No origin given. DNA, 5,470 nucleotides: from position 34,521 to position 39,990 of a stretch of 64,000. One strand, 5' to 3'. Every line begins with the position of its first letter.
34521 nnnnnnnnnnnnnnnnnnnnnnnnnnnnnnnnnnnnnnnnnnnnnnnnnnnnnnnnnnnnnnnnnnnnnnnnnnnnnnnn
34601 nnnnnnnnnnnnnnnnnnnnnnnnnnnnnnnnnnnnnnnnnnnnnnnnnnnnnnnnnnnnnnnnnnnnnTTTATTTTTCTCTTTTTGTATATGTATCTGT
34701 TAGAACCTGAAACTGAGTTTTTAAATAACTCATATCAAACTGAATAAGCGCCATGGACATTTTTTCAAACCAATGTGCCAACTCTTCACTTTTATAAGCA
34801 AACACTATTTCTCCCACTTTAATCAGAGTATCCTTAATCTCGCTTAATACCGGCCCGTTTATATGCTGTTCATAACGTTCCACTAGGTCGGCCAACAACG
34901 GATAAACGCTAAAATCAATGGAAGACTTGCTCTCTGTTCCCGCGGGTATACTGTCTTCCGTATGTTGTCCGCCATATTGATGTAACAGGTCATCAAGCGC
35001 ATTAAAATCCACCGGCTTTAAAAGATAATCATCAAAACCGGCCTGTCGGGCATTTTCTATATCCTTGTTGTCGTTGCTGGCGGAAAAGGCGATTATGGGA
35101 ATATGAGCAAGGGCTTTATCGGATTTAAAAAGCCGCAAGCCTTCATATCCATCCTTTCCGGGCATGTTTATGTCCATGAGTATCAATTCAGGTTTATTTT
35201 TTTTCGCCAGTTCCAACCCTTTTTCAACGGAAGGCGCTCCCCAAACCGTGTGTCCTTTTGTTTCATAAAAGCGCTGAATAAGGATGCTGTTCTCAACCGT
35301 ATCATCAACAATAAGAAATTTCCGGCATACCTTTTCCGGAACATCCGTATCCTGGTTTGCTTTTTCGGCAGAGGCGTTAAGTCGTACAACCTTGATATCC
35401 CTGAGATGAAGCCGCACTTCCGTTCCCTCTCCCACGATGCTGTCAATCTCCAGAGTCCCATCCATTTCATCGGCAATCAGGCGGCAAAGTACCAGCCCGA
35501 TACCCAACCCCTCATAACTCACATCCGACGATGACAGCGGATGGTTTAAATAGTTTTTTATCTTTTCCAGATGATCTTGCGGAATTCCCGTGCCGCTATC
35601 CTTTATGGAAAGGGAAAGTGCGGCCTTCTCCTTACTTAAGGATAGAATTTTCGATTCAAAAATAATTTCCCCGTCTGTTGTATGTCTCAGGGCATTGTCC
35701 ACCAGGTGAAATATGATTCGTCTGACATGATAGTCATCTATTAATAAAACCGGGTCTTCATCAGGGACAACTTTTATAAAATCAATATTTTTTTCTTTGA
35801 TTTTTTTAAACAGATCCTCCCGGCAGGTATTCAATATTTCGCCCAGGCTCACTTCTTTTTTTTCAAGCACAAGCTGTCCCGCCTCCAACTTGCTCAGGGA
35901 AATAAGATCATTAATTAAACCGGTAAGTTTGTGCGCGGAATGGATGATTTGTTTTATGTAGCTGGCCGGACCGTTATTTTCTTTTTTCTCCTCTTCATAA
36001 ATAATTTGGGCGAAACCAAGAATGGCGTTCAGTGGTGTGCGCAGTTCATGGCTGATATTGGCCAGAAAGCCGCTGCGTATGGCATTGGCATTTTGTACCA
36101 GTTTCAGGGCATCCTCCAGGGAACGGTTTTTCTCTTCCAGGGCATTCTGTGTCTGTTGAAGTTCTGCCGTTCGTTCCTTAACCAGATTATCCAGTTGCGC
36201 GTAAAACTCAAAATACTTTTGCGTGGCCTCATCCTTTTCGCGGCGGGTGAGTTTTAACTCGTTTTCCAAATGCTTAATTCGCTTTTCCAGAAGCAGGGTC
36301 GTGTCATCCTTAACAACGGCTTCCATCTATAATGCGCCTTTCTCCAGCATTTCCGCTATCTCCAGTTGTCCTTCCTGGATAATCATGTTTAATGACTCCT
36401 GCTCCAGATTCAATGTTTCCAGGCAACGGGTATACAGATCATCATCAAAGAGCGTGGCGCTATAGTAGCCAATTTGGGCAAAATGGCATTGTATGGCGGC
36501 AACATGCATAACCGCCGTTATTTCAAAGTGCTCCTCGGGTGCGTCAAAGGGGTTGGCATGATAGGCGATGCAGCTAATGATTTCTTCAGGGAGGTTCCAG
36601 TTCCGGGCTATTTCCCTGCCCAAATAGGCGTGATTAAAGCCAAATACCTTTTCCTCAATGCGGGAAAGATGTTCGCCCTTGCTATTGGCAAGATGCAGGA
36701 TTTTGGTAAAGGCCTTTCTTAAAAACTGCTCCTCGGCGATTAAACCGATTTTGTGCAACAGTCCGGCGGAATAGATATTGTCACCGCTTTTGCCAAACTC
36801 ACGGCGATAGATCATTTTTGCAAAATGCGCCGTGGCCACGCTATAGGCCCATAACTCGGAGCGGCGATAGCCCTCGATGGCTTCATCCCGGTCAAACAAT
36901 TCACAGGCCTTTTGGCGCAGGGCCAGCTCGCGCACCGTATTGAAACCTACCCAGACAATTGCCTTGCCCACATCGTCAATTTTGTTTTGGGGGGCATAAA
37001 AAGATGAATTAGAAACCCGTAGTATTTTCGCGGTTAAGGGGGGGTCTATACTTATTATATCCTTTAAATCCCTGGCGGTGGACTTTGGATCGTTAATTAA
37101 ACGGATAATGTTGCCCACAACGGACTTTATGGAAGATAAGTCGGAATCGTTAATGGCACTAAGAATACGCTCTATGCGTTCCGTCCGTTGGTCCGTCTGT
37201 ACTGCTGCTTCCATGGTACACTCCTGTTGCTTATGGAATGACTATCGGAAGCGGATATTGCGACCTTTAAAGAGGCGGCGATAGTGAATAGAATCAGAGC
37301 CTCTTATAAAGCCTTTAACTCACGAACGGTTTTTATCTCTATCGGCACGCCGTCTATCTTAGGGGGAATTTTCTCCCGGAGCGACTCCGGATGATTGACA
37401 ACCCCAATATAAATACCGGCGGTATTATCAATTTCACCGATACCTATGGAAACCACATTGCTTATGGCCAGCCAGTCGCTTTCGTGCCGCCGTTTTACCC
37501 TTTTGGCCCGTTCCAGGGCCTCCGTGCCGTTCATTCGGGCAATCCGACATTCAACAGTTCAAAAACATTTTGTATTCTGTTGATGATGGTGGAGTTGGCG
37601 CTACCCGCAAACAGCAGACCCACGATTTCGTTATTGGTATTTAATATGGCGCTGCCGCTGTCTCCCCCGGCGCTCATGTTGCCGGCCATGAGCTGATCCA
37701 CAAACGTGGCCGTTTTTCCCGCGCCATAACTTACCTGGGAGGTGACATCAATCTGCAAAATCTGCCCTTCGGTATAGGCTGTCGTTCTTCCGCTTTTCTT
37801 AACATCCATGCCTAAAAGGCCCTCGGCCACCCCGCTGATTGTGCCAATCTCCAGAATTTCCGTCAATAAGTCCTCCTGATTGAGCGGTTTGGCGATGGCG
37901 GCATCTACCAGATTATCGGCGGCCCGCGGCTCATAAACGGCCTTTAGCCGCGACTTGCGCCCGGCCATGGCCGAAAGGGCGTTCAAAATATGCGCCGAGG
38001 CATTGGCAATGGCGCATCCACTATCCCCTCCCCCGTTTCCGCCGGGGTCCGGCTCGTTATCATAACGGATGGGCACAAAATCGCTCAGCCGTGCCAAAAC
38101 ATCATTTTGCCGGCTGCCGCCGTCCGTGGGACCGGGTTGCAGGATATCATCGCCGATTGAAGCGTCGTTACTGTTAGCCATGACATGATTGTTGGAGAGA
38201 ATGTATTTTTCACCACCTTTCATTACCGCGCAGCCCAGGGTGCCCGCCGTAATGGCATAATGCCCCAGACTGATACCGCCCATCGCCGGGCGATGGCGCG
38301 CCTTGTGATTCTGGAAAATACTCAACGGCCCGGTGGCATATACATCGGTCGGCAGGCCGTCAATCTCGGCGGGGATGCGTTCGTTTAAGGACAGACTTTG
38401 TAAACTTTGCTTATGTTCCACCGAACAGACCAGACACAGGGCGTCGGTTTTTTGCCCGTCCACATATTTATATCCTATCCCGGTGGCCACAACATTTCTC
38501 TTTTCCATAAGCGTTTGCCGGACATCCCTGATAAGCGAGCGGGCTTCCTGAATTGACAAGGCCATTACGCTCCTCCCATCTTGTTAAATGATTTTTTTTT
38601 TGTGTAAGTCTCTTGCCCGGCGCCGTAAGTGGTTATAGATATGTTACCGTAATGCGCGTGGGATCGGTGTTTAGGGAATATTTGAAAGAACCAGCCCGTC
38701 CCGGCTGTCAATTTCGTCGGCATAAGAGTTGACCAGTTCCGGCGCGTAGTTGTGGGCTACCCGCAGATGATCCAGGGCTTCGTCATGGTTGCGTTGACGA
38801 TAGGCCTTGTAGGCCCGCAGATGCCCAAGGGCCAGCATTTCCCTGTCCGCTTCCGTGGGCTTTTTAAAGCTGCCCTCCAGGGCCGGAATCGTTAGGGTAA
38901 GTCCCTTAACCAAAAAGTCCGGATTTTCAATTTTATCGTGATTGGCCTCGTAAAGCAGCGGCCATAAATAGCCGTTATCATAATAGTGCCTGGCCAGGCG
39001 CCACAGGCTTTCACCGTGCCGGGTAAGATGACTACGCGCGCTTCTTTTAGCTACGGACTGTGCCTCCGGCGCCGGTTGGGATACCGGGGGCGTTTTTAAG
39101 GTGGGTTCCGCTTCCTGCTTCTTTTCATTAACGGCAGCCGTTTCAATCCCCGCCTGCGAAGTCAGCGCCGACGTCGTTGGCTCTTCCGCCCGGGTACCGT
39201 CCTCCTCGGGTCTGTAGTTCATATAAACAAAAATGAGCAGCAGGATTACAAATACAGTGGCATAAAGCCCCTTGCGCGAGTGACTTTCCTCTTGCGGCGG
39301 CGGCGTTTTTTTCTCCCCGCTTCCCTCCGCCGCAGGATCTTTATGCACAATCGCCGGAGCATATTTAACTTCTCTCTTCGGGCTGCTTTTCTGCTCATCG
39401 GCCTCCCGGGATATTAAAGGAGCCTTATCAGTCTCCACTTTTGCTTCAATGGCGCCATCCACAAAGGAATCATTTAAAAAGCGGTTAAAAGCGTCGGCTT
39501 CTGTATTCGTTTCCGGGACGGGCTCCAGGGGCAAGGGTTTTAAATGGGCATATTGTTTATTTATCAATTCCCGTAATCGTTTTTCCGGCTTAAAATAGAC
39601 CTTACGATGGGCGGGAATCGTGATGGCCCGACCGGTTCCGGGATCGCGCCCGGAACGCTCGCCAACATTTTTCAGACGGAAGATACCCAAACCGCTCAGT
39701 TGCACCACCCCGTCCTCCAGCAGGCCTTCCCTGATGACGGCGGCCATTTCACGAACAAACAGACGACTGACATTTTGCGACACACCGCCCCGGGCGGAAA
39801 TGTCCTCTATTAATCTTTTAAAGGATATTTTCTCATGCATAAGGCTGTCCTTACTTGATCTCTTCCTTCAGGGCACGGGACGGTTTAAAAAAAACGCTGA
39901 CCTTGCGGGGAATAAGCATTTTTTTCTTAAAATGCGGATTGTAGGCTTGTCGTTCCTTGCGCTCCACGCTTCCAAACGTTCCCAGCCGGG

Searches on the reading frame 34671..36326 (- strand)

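Call 36: search_protein_families(library=pfam, proteins=[window:34671-36326:-], max_evalue=0.0001)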
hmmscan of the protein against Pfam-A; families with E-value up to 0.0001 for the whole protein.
window:34671-36326:- (551 aa): 3 families
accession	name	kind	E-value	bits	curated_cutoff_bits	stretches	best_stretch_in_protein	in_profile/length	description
PF00072.30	Response_reg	-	8.9e-23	81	30.2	1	338-447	2-109/111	Response regulator receiver domain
PF02518.31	HATPase_c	-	5.5e-19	69.1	26.4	1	198-309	3-108/111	Histidine kinase-, DNA gyrase B-, and HSP90-like ATPase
PF00512.31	HisKA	-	2.6e-18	66.3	26.9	1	84-150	2-66/66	His Kinase A (phospho-acceptor) domain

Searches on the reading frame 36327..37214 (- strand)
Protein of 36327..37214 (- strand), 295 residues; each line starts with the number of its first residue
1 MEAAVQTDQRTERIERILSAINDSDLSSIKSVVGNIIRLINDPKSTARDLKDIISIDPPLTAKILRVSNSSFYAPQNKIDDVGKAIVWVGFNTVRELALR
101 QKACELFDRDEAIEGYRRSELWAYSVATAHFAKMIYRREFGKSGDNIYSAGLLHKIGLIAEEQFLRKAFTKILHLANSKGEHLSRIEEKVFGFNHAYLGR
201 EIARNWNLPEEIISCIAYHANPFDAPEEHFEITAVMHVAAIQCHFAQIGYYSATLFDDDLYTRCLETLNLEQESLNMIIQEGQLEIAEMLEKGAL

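Call 37: search_protein_families(library=pfam, proteins=[window:36327-37214:-], max_evalue=0.0001)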
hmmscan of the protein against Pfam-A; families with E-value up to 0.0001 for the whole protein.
window:36327-37214:- (295 aa): 2 families
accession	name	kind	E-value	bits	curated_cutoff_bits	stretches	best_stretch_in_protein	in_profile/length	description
PF08668.18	HDOD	-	1.6e-49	168.5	22.9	1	27-222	2-196/196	HDOD domain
PF01966.28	HD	-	3.9e-06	27.6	22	1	125-226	5-92/116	HD domain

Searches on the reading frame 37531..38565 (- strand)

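Call 37: search_protein_families(library=pfam, proteins=[window:37531-38565:-], max_evalue=0.0001)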
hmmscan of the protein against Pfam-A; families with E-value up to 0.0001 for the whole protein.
window:37531-38565:- (344 aa): 1 family
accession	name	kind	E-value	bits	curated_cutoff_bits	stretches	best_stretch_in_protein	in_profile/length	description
PF00089.32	Trypsin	-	1.5e-05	25.4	20.6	0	257-330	124-206/220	Trypsin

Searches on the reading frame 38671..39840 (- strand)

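Call 37: search_protein_families(library=pfam, proteins=[window:38671-39840:-], max_evalue=0.0001)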
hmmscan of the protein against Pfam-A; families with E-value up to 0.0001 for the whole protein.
window:38671-39840:- (389 aa): 2 families
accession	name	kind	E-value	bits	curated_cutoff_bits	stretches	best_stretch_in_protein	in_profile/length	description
PF00216.26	Bac_DNA_binding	-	1.4e-19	70.5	22.4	1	8-94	4-90/90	Bacterial DNA-binding protein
PF18291.6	HU-HIG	-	1.3e-06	28.9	26.2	1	3-96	30-121/125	HU domain fused to wHTH, Ig, or Glycine-rich motif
